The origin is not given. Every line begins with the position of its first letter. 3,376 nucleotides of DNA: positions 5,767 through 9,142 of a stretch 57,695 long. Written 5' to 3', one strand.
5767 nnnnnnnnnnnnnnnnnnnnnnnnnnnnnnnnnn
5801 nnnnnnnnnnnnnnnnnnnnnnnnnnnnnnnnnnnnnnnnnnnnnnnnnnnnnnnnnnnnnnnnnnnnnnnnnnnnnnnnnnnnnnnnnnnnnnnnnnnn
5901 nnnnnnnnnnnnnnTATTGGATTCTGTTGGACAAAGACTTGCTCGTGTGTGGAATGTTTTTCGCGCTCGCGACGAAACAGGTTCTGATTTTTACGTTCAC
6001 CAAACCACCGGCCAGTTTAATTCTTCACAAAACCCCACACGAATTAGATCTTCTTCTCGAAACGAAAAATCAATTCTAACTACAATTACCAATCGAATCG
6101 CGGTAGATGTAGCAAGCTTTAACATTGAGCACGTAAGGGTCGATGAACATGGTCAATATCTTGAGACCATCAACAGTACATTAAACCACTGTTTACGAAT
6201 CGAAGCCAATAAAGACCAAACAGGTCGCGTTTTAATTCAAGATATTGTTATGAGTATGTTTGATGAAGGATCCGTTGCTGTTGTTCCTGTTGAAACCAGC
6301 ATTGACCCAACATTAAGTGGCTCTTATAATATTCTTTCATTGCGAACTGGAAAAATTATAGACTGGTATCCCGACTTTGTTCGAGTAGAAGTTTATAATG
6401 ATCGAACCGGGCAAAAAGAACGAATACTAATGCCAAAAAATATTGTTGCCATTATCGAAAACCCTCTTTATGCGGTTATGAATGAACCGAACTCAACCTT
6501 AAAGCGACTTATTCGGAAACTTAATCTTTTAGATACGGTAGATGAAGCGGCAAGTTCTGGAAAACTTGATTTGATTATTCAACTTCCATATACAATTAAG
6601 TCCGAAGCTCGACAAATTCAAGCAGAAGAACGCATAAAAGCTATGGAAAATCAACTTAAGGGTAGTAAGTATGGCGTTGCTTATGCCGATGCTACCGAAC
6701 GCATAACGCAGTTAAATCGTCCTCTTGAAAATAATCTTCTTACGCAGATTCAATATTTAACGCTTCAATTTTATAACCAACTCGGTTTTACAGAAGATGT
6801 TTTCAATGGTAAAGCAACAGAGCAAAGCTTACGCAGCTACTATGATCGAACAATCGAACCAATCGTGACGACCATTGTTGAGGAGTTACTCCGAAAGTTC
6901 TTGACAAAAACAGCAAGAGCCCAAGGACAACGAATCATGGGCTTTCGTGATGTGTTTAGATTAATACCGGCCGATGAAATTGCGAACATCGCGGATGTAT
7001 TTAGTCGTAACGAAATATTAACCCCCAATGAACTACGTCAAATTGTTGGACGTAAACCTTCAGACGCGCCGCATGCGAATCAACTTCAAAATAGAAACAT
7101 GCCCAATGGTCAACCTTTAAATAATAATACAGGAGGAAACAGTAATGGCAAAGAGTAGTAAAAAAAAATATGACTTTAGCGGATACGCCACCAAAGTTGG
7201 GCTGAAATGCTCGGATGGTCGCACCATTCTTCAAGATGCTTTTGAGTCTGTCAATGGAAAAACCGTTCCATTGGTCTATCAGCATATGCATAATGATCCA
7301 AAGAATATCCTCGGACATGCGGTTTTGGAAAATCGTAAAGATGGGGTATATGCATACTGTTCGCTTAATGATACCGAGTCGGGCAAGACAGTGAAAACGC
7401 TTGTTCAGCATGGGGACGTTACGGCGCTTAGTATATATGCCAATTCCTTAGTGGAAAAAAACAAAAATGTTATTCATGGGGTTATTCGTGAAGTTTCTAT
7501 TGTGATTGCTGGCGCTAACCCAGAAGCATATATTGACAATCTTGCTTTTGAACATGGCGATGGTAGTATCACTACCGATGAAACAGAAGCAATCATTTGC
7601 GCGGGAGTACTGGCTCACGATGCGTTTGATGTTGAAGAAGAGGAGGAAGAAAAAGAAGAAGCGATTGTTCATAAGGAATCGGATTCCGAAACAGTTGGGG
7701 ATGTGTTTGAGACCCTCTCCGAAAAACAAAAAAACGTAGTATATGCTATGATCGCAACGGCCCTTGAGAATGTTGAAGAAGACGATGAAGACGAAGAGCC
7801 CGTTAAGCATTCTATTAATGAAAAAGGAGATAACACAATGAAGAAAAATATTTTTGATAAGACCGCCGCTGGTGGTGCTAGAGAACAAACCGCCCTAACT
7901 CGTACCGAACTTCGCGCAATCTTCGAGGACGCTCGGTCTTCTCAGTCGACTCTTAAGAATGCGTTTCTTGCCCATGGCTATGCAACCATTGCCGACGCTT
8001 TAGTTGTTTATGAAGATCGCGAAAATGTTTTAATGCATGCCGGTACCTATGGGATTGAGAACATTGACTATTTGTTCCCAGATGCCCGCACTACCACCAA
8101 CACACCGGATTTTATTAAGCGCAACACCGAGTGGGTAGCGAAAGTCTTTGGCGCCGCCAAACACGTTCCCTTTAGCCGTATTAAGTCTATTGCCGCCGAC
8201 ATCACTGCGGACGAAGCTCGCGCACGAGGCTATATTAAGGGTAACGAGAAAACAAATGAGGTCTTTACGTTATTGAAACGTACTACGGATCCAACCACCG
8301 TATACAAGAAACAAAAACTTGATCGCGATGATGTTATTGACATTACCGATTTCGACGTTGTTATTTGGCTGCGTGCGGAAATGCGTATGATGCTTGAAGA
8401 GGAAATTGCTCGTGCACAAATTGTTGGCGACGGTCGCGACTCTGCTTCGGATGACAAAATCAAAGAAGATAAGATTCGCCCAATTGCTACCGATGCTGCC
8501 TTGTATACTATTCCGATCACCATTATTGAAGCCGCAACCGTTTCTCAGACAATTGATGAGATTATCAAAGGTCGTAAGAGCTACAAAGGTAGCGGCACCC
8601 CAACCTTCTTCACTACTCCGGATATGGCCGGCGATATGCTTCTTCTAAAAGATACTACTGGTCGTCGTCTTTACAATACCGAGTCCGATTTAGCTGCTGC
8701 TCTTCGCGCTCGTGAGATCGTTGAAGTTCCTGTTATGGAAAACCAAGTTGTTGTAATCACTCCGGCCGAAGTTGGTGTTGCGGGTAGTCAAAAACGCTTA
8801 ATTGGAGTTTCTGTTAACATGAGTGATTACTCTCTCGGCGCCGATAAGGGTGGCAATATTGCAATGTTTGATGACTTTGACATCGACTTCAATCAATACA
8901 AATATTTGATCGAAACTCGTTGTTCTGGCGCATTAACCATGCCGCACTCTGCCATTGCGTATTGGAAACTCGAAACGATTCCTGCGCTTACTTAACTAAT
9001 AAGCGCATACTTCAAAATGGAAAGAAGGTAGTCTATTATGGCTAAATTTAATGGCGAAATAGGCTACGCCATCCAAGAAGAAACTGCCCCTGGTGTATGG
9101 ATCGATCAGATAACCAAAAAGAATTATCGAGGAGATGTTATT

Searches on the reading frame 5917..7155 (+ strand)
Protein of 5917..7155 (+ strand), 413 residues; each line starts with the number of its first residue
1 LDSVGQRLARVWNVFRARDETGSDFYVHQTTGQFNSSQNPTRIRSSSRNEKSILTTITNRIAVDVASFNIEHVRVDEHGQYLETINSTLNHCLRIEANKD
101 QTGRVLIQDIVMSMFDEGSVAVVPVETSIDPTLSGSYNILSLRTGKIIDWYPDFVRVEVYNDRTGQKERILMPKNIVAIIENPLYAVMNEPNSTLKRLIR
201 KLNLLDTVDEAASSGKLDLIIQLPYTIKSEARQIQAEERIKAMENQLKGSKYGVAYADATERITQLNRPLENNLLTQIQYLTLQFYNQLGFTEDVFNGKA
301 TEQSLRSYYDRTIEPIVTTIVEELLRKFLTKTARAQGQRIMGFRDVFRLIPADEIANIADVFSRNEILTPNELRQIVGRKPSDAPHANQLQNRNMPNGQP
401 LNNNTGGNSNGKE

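Call 44: search_protein_families(library=phrogs, proteins=[window:5917-7155:+], max_evalue=0.00001)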
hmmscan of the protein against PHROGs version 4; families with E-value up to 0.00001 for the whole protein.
window:5917-7155:+ (413 aa): 1 family
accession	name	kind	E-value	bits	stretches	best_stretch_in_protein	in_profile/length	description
phrog_12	-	head and packaging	1.1e-37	131.4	1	11-408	50-440/646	portal protein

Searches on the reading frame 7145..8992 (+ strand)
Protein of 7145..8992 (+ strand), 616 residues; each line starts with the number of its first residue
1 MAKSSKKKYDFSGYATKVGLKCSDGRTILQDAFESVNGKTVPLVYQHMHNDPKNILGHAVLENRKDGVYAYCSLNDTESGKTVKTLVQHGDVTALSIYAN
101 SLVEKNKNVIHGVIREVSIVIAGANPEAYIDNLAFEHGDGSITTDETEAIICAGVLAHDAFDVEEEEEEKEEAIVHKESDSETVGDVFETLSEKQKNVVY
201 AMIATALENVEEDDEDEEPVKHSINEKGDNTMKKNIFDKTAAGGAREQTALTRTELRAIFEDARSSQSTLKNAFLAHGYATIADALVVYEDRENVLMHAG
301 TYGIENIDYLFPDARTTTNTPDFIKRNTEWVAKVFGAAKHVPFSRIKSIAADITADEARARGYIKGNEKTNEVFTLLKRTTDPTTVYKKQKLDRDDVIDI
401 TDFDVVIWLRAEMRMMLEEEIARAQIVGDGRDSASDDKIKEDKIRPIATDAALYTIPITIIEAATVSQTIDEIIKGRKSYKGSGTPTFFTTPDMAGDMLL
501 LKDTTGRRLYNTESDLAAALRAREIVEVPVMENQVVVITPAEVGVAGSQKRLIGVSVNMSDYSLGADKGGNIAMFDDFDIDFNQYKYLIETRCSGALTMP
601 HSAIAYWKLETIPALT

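Call 44: search_protein_families(library=phrogs, proteins=[window:7145-8992:+], max_evalue=0.00001)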
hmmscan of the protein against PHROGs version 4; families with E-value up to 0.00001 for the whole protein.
window:7145-8992:+ (616 aa): 1 family
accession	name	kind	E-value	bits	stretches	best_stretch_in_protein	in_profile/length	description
phrog_3270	-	head and packaging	4.8e-216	720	1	6-605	2-563/603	head maturation protease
